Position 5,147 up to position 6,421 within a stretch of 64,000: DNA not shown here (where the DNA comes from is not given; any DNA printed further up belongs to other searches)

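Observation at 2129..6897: Compact island-borne cluster of nucleotide/nucleoside-remodelling enzymes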

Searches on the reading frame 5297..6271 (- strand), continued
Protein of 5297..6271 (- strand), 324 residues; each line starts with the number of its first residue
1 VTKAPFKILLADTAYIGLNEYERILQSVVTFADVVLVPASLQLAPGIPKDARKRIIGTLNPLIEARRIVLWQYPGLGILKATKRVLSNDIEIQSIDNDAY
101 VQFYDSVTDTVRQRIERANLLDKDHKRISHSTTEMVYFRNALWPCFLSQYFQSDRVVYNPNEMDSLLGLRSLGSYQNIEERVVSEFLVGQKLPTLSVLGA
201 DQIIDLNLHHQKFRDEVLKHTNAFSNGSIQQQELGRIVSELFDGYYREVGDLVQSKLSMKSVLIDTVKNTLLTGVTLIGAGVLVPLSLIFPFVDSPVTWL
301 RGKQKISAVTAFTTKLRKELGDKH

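Call 73: find_encoding_contigs(protein=P0011, flank=10000, max_places=2)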
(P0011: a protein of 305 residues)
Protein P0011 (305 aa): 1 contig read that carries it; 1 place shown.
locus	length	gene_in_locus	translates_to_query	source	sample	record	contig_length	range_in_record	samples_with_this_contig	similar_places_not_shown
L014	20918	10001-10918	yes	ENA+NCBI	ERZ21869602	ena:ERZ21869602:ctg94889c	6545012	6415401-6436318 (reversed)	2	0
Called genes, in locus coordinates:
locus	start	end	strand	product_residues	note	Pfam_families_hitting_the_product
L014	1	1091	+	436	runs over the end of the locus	PF13286:HD_assoc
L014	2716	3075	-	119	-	-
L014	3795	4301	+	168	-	PF02776:TPP_enzyme_N (weak)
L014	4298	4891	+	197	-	PF02775:TPP_enzyme_C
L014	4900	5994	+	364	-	-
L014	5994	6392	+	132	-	PF00293:NUDIX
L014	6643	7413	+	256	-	PF02463:SMC_N (weak), PF00005:ABC_tran, PF13304:AAA_21 (faint)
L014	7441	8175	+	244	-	PF00528:BPD_transp_1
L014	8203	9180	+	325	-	PF09084:NMT1, PF12974:Phosphonate-bd (weak)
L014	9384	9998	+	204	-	PF00303:Thymidylat_synt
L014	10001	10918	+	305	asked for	-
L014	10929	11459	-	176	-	-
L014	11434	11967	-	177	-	-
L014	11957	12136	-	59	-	-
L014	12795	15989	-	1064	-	PF22548:AEP-TOTE, PF06048:DUF927, PF18662:HTH_56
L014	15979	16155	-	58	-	-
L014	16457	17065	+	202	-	-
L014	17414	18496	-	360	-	-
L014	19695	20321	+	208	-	-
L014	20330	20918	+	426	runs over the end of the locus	PF13439:Glyco_transf_4, PF13579:Glyco_trans_4_4, PF20706:GT4-conflict, PF00534:Glycos_transf_1, PF13692:Glyco_trans_1_4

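Call 74: find_encoding_contigs(protein=P0019, flank=10000, max_places=2)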
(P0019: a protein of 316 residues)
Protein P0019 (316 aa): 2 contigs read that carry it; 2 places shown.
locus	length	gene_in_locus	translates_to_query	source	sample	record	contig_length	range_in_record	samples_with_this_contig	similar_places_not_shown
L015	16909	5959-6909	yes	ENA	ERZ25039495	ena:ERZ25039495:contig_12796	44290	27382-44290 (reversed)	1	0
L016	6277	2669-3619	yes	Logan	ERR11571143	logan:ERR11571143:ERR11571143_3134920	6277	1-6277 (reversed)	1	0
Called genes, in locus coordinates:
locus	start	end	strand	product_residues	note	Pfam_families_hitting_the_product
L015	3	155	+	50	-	?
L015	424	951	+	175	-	PF13588:HSDR_N_2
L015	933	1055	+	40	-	-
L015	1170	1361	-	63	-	-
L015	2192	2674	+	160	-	PF20140:DUF6530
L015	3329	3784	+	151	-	-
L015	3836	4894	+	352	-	PF00248:Aldo_ket_red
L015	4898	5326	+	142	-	PF00293:NUDIX, PF14815:NUDIX_4 (weak)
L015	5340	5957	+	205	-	PF00303:Thymidylat_synt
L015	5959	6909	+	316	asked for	-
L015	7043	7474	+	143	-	PF05014:Nuc_deoxyrib_tr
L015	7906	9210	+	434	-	PF21751:DACNV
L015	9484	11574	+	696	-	-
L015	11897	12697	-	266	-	PF14022:DUF4238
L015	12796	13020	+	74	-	-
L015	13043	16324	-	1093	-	-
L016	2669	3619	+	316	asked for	-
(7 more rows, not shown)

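Call 77: find_encoding_contigs(protein=P0021, flank=10000, max_places=2)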
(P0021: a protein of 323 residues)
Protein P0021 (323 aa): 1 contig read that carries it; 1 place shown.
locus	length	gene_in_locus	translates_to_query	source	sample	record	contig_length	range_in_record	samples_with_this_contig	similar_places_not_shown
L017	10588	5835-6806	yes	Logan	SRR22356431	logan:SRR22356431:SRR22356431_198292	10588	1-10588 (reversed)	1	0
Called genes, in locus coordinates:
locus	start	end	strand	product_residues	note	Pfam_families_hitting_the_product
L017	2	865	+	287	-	?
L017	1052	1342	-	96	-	PF13560:HTH_31, PF12844:HTH_19 (weak), PF01381:HTH_3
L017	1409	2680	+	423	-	-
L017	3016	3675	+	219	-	PF00485:PRK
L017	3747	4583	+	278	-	PF02668:TauD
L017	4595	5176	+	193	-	PF00625:Guanylate_kin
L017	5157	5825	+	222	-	PF00303:Thymidylat_synt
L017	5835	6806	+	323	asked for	-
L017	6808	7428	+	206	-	-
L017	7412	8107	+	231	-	-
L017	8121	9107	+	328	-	-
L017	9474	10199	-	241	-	PF00589:Phage_integrase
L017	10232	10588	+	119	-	?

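Call 78: list_cluster_members(proteins=[P0046, P0052, P0076, P0077, P0080, P0081, P0091, P0024, P0036, P0037])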
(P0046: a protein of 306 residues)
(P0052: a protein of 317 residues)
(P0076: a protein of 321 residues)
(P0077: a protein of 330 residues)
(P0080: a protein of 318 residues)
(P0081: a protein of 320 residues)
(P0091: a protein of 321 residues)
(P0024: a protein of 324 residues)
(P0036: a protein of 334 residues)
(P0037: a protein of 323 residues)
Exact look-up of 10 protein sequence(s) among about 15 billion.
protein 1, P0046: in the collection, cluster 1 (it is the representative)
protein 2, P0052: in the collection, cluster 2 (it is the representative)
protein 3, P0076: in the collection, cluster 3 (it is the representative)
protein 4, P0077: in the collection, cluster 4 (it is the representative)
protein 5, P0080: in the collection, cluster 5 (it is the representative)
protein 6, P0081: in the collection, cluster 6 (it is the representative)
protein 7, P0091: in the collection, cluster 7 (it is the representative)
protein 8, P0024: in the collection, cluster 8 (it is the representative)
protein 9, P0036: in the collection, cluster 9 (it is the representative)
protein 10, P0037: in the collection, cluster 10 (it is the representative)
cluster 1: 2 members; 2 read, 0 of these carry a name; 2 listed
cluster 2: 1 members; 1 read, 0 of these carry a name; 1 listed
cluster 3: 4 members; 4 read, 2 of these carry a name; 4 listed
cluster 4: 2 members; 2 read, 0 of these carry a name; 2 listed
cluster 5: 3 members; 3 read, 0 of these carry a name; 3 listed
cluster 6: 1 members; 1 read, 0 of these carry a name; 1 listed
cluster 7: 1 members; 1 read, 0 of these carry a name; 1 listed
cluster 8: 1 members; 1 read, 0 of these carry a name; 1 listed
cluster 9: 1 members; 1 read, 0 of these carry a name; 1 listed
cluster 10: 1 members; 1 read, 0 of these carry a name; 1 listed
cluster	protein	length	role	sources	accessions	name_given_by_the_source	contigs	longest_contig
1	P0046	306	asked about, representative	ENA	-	-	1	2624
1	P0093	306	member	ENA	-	-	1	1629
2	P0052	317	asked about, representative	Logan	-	-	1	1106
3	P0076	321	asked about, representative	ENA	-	-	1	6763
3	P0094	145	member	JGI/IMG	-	hypothetical protein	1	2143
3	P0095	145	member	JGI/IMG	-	hypothetical protein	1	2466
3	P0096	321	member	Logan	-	-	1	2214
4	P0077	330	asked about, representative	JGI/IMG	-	-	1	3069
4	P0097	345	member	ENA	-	-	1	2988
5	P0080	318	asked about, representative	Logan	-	-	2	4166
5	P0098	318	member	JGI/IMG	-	-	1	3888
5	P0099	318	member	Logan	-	-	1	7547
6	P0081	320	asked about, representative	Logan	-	-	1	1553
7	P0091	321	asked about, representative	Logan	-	-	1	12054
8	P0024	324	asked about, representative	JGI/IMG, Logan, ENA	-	-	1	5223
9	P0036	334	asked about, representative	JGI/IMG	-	-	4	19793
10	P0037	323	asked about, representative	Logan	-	-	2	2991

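Call 79: find_encoding_contigs(protein=P0091, flank=10000, max_places=2)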
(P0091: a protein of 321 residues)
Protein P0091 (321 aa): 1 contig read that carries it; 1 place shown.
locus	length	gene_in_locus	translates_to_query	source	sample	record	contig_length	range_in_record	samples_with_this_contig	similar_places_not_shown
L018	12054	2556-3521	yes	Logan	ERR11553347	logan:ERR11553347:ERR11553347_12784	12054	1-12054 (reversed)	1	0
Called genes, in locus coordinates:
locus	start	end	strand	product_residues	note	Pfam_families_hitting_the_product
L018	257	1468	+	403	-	PF01676:Metalloenzyme, PF10143:PhosphMutase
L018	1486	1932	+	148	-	PF02502:LacAB_rpiB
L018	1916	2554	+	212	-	PF00303:Thymidylat_synt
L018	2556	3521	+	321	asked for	-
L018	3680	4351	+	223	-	-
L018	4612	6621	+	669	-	PF00497:SBP_bac_3, PF00512:HisKA, PF02518:HATPase_c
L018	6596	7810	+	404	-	PF00072:Response_reg, PF00158:Sigma54_activat, PF14532:Sigma54_activ_2, PF07728:AAA_5 (weak), PF25601:AAA_lid_14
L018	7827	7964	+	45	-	PF02954:HTH_8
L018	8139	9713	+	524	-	PF00496:SBP_bac_5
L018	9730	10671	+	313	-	PF19300:BPD_transp_1_N (weak), PF00528:BPD_transp_1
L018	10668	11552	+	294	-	PF12911:OppC_N, PF00528:BPD_transp_1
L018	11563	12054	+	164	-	?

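Call 81: search_protein_families(library=padloc, proteins=[L015:7906-9210:+, L015:9484-11574:+, L015:13043-16324:-, L015:11897-12697:-, L017:1409-2680:+, L017:6808-7428:+, L017:7412-8107:+, L017:8121-9107:+, L014:4900-5994:+, L018:3680-4351:+], max_evalue=0.001)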
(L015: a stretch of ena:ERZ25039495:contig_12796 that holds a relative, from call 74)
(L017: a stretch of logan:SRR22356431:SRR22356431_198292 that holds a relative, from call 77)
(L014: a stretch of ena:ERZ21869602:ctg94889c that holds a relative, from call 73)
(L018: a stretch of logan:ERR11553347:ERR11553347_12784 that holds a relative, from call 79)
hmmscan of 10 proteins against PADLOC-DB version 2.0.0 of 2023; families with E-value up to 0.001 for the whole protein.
L015:7906-9210:+ (434 aa): 0 families

L015:9484-11574:+ (696 aa): 1 family
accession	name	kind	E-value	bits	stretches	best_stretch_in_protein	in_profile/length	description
PDLC03335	MTase_II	-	0.00096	15.9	0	22-97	321-393/607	Type II methyltransferase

L015:13043-16324:- (1093 aa): 2 families
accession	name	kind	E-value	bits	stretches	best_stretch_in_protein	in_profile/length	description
PDLC04166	Dsr1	-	8.7e-287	952.5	1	172-1088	303-1224/1227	-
PDLC02183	Dsr1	-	2.6e-07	26.8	1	671-876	880-1077/1275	-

L015:11897-12697:- (266 aa): 1 family
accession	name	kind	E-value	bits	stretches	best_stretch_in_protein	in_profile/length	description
PDLC03000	DUF4238-Pers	-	0.00012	19.7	0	15-232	65-292/309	-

L017:1409-2680:+ (423 aa): 0 families

L017:6808-7428:+ (206 aa): 0 families

L017:7412-8107:+ (231 aa): 1 family
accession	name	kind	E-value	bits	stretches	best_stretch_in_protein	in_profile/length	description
PDLC04449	PDC-M14B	-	8.4e-06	23.5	1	111-219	149-253/267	-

L017:8121-9107:+ (328 aa): 0 families

L014:4900-5994:+ (364 aa): 0 families

L018:3680-4351:+ (223 aa): 0 families

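Call 94: search_dna_similar(query=P0019, collection=plasmids, mode=protein, max_evalue=0.001)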
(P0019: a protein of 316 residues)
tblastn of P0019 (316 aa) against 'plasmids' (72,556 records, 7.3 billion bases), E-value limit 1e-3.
No match.

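Call 95: search_dna_similar(query=P0038, collection=plasmids, mode=protein, max_evalue=0.001)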
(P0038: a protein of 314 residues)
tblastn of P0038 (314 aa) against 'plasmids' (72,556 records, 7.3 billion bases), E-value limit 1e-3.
No match.

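Call 96: search_dna_similar(query=P0019, collection=phages, mode=protein, max_evalue=0.001)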
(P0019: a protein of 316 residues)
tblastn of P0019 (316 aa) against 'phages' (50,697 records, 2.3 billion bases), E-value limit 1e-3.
No match.

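Call 100: find_related_loci(query=A5, collection=viral_contigs, flank=8000)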
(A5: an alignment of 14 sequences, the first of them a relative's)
Query A5 (316 aa) in viral_contigs; peptide patterns used: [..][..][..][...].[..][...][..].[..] (x = any residue, [..] = any of these).
80 stretches matched a pattern, but none encodes a relative of the query by tblastn (E <= 1e-3).
